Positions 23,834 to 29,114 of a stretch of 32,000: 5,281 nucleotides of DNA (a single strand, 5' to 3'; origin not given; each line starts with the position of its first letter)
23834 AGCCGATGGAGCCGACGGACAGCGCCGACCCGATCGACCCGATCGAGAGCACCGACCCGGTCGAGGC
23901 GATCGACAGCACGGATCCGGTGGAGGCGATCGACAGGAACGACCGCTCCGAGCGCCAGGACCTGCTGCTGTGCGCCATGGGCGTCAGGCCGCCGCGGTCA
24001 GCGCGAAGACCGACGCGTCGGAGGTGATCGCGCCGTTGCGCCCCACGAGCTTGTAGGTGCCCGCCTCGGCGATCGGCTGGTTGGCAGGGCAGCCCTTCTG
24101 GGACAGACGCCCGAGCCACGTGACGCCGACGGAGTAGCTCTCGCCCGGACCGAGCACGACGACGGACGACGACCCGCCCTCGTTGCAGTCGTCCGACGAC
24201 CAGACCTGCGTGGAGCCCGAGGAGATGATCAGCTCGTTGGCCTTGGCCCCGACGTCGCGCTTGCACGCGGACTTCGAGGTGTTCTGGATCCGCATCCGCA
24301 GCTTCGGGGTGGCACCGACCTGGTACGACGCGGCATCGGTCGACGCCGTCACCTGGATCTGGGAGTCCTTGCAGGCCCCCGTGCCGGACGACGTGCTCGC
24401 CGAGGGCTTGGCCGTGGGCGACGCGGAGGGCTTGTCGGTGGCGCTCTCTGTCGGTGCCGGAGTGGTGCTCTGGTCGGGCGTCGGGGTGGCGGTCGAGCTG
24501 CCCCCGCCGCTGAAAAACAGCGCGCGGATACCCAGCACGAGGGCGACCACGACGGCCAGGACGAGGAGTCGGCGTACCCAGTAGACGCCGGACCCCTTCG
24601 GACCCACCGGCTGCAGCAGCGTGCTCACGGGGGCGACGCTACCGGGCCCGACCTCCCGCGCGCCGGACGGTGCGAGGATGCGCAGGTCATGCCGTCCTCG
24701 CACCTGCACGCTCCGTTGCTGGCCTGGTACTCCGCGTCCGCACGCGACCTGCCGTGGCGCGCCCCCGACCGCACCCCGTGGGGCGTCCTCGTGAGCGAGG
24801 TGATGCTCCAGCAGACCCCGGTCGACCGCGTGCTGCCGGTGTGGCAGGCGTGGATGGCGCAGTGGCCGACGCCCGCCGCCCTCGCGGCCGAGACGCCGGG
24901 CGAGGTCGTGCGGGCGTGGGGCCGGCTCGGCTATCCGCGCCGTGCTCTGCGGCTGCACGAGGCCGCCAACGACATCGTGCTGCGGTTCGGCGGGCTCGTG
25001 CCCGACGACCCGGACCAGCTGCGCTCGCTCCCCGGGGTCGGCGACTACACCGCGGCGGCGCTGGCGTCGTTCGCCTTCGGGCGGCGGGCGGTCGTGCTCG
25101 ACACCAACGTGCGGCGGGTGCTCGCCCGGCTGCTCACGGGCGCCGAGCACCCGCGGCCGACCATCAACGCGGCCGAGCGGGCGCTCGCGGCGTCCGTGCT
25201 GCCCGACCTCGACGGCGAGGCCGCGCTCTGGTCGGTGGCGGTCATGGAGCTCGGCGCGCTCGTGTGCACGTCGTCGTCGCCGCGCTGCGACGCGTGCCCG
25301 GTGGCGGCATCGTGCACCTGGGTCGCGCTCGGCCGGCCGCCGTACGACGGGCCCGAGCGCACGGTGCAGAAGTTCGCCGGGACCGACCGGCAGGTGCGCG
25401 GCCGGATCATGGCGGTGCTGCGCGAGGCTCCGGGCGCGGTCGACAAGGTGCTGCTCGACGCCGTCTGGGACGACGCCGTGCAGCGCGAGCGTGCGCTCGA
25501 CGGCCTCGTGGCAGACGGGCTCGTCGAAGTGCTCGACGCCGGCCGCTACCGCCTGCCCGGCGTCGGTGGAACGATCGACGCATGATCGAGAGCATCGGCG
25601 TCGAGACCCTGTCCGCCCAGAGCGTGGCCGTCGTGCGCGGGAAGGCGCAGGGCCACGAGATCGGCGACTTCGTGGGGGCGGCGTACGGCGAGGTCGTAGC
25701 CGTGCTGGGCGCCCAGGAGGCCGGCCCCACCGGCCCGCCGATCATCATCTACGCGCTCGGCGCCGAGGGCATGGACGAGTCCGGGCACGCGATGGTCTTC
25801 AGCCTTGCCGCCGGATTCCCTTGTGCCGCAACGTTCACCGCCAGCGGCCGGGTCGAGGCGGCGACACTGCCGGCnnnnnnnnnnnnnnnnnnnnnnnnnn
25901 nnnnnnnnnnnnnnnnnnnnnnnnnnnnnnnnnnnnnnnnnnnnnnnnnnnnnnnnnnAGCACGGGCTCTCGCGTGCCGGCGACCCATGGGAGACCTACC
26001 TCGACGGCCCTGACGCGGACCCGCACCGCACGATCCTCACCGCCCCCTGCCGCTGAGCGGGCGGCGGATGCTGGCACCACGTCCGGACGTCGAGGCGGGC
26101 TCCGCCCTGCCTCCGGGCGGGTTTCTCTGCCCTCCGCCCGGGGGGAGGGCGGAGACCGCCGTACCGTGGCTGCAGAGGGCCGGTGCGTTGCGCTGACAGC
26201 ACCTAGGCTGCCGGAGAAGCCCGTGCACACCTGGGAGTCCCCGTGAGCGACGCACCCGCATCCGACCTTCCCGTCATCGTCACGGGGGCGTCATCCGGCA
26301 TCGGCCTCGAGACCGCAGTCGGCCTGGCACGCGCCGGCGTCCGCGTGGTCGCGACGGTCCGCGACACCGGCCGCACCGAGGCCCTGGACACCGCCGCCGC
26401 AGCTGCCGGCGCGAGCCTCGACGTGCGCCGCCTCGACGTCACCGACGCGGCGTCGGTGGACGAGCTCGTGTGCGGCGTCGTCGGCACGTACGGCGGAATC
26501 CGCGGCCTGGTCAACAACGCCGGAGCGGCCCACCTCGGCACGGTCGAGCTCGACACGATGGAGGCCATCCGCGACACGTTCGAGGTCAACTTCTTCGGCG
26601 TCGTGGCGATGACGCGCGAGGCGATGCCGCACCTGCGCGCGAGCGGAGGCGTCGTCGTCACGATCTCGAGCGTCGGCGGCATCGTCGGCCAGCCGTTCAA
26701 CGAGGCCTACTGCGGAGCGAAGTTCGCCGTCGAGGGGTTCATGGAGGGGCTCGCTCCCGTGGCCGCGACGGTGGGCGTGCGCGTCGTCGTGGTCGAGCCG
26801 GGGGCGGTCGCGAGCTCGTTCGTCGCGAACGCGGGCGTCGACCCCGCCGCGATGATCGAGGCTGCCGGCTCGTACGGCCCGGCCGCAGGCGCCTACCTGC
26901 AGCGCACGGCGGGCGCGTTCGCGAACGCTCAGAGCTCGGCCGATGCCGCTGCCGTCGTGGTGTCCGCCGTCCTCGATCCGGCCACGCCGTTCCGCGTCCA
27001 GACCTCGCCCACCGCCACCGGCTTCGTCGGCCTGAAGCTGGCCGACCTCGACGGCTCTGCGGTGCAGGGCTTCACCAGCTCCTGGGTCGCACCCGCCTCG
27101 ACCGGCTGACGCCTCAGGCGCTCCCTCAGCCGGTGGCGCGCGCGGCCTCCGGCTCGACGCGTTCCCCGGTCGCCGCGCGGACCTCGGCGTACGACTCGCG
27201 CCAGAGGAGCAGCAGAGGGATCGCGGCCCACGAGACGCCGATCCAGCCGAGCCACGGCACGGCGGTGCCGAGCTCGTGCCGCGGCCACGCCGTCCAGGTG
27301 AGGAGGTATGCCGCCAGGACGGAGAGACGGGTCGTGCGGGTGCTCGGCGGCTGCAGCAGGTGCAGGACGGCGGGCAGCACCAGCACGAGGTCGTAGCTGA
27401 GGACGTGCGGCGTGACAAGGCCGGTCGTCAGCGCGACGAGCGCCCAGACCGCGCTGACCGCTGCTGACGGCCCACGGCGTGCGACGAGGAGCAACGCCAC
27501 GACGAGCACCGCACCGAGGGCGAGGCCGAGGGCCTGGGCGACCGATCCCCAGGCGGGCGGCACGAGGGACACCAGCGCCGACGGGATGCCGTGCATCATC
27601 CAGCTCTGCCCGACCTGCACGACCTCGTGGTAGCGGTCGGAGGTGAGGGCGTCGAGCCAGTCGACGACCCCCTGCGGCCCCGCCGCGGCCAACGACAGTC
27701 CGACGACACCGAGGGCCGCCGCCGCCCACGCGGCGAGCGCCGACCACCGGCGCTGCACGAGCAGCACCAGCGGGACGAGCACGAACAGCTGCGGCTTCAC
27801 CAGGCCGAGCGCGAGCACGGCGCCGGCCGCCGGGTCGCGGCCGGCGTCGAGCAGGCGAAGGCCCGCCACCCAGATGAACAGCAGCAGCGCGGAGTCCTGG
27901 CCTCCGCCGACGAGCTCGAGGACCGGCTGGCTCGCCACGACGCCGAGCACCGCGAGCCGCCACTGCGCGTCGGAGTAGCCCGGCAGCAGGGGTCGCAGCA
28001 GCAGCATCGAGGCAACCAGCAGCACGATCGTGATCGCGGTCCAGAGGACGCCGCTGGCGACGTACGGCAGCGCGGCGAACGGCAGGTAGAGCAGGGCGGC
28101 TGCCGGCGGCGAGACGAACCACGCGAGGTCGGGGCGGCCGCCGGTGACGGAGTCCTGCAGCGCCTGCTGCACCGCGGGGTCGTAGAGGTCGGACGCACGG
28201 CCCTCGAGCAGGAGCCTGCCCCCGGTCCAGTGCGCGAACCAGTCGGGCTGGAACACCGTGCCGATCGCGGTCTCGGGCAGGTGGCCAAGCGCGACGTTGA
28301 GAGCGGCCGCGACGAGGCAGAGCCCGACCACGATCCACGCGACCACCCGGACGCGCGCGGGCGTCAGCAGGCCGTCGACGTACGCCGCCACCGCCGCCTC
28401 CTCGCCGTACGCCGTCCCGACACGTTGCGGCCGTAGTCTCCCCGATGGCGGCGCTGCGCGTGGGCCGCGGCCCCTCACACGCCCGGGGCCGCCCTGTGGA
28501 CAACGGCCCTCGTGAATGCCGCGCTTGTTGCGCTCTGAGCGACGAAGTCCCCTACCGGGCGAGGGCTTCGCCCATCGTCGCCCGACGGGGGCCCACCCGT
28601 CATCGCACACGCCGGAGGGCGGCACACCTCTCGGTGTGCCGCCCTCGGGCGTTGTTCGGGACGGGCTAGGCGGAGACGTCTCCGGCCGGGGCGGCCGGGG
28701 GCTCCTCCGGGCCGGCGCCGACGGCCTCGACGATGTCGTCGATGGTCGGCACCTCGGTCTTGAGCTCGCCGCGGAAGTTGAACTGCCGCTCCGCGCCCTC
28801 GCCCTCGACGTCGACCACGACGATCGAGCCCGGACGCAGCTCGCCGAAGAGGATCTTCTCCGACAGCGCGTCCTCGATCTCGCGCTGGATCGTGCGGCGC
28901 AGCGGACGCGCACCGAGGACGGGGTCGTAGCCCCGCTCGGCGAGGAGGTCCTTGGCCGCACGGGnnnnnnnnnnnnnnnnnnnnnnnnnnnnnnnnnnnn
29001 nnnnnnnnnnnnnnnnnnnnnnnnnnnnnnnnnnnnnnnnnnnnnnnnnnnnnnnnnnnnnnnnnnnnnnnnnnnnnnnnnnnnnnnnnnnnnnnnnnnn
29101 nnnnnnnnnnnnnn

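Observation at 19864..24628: Orphan CheB-CheR(TPR)-CheW module with no kinase, receptor or CheY, inserted in the radA-disA / mutY core neighbourhood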

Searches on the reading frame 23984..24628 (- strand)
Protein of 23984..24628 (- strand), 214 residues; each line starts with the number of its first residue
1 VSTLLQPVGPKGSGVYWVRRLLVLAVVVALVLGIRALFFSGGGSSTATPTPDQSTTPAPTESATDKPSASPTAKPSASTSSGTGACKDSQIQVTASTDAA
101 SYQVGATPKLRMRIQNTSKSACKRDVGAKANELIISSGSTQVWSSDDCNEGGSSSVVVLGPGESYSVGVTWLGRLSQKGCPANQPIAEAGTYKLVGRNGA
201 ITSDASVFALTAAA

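Call 5: search_protein_families(library=pfam, proteins=[window:23984-24628:-], max_evalue=0.01)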
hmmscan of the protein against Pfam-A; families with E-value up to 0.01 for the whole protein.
window:23984-24628:- (214 aa): 1 family
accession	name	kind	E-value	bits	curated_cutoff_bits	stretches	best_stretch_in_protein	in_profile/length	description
PF14016.12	DUF4232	-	0.004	17.8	27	1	86-184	1-92/129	Domain of unknown function (DUF4232)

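Call 54: search_protein_families(library=ncbifam, proteins=[window:23984-24628:-], max_evalue=0.01)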
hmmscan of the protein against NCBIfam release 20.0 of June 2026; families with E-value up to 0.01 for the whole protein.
window:23984-24628:- (214 aa): 1 family
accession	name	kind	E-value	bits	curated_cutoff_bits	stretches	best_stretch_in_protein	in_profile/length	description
TIGR03931.1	T7SS_Rv3446c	hypoth_equivalog_domain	0.0098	16.2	47.6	0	22-84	4-60/194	type VII secretion-associated protein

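Call 64: search_solved_structures(query=window:23984-24628:-, max_evalue=1)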
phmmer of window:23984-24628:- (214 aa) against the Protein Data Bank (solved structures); distinct sequences matched with E-value up to 1: 14.
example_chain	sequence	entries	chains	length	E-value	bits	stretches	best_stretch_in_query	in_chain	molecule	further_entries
9cps_H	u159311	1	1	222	0.032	17.3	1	35-86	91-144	M22-91 Fab heavy chain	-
9cpp_H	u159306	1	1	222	0.044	16.9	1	35-86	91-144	M22-17 Fab heavy chain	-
9cpt_H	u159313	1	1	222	0.046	16.8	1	35-86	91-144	M22-92 Fab heavy chain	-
6w41_H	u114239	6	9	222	0.14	15.3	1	35-86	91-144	CR3022 Fab heavy chain | CR3022 heavy chain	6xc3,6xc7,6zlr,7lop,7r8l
6w7y_H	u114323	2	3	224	0.14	15.2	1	35-86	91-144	CR3022 Heavy chain | CR3022 Fab heavy chain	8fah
7m6d_A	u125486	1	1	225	0.14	15.2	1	35-86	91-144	CR3022 Fab Heavy Chain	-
7qez_E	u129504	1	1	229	0.15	15.2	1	35-86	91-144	CR3022 heavy chain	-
9cpv_H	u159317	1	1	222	0.18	14.9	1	35-86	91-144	C03-0614 Fab heavy chain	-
7kza_H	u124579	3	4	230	0.2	14.7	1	35-86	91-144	Fab fragment heavy chain of anti-CoV2-RBD antibody variant CR3022-B6 | Fab heavy chain of CR3022-B6 antibody | Heavy chain of CR3022 antibody Fab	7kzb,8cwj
9pso_H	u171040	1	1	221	0.29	14.2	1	35-86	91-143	BoWLB-622 Fab heavy chain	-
9cca_G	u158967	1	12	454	0.32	14.1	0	41-120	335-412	Circumsporozoite protein,Pyridoxal 5'-phosphate synthase subunit PDX2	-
6ym0_H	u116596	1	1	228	0.36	13.9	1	35-86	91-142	heavy chain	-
6yla_H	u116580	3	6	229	0.37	13.9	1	35-86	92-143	Heavy Chain | IgG H chain | Antibody Cr3022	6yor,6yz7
8gf2_H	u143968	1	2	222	0.44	13.6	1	36-86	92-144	eCR3022.20 Fab heavy chain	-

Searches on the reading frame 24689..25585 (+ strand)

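Call 5: search_protein_families(library=pfam, proteins=[window:24689-25585:+], max_evalue=0.01)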
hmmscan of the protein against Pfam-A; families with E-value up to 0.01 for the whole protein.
window:24689-25585:+ (298 aa): 3 families
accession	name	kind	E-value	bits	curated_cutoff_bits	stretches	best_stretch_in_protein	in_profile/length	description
PF00730.31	HhH-GPD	-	6.2e-15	55.9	26.2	1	35-154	1-92/108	HhH-GPD superfamily base excision DNA repair protein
PF00633.29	HHH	-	2.7e-08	33.7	24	1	99-128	1-30/30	Helix-hairpin-helix motif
PF10576.14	EndIII_4Fe-2S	-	0.002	18.8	20.5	1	193-209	1-17/17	Iron-sulfur binding domain of endonuclease III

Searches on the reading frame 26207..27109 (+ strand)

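Call 26: search_protein_families(library=pfam, proteins=[window:26207-27109:+], max_evalue=0.001)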
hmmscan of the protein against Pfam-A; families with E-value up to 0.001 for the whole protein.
window:26207-27109:+ (300 aa): 3 families
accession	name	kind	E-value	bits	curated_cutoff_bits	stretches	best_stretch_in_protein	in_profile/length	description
PF00106.31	adh_short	-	9.7e-45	152.9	26.6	1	23-208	3-189/195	short chain dehydrogenase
PF13561.12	adh_short_C2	-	2.1e-32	113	27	1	27-210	1-185/236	Enoyl-(Acyl carrier protein) reductase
PF08659.16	KR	-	1.6e-14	54.7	22.6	1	23-201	3-178/180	KR domain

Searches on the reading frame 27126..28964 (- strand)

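Call 26: search_protein_families(library=pfam, proteins=[window:27126-28964:-], max_evalue=0.001)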
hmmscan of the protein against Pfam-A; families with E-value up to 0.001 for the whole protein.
window:27126-28964:- (612 aa): 1 family
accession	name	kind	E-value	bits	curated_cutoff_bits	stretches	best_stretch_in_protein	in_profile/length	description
PF09594.16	GT87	-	6.9e-26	91.9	25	1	283-519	1-237/237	Glycosyltransferase family 87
